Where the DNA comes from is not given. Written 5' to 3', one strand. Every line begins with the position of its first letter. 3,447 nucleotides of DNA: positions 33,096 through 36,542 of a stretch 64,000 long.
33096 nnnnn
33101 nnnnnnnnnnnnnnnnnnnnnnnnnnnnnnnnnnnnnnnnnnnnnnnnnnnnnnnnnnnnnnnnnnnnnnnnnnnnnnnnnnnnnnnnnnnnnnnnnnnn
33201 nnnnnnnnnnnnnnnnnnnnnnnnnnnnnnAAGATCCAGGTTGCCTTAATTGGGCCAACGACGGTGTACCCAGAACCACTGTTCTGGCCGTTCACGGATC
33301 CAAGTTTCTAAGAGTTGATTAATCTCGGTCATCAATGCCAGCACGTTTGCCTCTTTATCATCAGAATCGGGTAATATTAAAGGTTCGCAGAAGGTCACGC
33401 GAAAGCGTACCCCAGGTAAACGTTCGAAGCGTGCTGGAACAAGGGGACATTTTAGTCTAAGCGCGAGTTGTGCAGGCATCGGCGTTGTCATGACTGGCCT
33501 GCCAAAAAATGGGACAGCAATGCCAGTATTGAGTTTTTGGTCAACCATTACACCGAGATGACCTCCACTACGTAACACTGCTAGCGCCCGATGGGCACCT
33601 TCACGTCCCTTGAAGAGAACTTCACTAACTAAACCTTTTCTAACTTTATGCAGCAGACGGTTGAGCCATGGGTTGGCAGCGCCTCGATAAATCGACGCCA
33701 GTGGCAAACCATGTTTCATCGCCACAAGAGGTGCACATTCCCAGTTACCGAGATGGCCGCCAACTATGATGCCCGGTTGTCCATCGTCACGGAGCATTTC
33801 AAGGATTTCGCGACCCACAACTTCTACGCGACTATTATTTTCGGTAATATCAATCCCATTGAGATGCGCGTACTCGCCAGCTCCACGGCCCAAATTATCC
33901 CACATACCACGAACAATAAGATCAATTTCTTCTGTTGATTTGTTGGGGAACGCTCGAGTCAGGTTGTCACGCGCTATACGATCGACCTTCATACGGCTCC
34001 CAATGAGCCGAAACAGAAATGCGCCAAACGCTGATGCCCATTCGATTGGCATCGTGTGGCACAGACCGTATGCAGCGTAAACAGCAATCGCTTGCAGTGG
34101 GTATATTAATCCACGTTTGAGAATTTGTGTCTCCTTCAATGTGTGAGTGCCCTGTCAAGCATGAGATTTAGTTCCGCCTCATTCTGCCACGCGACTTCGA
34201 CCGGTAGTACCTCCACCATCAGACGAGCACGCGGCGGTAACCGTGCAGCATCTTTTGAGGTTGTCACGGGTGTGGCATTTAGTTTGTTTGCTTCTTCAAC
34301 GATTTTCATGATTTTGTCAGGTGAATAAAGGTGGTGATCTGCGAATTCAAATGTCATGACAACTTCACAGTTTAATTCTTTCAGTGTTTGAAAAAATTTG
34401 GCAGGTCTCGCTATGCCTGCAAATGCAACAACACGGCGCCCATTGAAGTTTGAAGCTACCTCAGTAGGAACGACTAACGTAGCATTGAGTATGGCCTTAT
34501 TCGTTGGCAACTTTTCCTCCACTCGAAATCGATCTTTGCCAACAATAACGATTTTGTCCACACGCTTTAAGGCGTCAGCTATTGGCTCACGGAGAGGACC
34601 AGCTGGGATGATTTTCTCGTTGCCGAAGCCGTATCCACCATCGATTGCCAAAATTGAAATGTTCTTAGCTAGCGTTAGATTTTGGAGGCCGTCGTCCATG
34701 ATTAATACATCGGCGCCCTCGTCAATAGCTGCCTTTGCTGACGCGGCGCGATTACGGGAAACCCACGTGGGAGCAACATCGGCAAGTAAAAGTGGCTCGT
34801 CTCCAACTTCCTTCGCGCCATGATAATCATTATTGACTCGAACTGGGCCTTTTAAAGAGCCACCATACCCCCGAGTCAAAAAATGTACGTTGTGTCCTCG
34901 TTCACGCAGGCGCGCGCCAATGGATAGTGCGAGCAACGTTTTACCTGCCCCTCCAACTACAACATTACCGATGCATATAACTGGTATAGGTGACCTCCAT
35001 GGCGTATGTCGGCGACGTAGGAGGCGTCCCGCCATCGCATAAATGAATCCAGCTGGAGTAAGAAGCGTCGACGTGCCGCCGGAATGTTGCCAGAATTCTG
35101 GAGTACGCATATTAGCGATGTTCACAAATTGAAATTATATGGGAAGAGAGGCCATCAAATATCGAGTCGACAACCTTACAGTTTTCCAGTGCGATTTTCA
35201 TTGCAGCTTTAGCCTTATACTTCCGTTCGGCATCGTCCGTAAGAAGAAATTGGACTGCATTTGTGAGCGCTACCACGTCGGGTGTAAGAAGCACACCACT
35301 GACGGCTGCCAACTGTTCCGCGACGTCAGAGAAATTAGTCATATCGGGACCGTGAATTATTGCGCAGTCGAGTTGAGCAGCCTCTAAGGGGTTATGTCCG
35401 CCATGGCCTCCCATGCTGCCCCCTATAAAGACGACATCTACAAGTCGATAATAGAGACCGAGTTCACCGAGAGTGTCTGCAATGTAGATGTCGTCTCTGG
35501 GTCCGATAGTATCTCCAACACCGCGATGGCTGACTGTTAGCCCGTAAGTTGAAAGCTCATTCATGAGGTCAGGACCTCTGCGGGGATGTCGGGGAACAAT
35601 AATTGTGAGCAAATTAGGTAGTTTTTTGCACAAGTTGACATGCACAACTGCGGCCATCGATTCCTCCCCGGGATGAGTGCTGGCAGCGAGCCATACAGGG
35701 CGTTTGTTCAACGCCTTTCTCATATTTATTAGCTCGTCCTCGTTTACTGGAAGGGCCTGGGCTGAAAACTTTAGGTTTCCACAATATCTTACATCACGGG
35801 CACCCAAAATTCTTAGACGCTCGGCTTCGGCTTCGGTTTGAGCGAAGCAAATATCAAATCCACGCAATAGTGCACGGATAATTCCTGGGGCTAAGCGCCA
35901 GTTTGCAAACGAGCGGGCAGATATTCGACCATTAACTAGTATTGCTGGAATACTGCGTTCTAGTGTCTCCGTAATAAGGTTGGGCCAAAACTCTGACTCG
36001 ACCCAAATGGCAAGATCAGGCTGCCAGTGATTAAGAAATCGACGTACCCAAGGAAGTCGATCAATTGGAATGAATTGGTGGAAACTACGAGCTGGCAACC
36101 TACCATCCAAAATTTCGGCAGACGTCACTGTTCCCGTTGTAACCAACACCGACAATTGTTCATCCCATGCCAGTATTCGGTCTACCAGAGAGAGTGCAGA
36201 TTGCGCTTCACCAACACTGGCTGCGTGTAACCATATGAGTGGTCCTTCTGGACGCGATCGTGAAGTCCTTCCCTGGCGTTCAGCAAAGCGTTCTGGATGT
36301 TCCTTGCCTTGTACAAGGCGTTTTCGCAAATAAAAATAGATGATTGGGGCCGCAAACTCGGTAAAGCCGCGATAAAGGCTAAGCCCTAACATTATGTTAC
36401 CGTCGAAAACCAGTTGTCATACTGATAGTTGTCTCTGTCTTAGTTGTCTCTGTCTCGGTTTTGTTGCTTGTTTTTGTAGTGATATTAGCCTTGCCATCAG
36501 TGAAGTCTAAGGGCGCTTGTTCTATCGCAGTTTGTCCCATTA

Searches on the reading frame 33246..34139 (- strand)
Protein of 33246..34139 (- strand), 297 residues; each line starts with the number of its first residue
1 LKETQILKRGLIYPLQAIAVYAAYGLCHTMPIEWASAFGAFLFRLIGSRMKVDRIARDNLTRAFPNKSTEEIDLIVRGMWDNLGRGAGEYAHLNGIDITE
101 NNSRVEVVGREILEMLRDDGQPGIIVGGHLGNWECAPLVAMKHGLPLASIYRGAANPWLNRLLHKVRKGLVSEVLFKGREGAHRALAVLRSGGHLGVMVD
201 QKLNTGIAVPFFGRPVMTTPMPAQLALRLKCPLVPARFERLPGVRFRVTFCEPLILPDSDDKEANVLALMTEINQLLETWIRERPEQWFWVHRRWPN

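Call 83: search_protein_families(library=pfam, proteins=[window:33246-34139:-], max_evalue=1e-8)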
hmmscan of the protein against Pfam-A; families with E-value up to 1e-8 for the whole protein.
window:33246-34139:- (297 aa): 1 family
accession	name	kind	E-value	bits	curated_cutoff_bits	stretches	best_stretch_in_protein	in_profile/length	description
PF03279.18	Lip_A_acyltrans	-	2.8e-50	171.6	22.3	1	19-295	18-293/295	Bacterial lipid A biosynthesis acyltransferase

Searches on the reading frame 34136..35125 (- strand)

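Call 83: search_protein_families(library=pfam, proteins=[window:34136-35125:-], max_evalue=1e-8)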
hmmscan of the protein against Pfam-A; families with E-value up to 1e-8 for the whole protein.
window:34136-35125:- (329 aa): 1 family
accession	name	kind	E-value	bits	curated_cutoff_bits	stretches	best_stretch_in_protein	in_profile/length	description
PF02606.20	LpxK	-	3.3e-86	289.8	27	1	19-327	2-327/328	Tetraacyldisaccharide-1-P 4'-kinase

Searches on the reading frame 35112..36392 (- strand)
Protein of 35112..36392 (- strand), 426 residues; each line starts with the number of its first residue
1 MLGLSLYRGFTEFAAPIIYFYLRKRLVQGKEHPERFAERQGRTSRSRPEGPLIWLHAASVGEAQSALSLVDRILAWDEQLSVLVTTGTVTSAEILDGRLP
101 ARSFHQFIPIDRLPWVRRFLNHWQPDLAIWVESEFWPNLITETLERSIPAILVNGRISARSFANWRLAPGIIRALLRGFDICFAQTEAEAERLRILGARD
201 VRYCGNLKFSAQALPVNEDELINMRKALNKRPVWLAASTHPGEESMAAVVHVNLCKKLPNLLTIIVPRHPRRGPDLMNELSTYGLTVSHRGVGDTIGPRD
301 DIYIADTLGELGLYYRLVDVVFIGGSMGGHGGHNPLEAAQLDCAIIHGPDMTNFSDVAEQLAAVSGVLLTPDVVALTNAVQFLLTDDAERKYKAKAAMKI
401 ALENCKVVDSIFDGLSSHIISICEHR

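Call 83: search_protein_families(library=pfam, proteins=[window:35112-36392:-], max_evalue=1e-8)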
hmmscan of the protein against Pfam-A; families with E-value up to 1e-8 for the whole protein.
window:35112-36392:- (426 aa): 1 family
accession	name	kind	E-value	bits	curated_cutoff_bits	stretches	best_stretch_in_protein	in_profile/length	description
PF04413.22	Glycos_transf_N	-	1.1e-57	195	23.9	1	35-210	2-178/179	3-Deoxy-D-manno-octulosonic-acid transferase (kdotransferase)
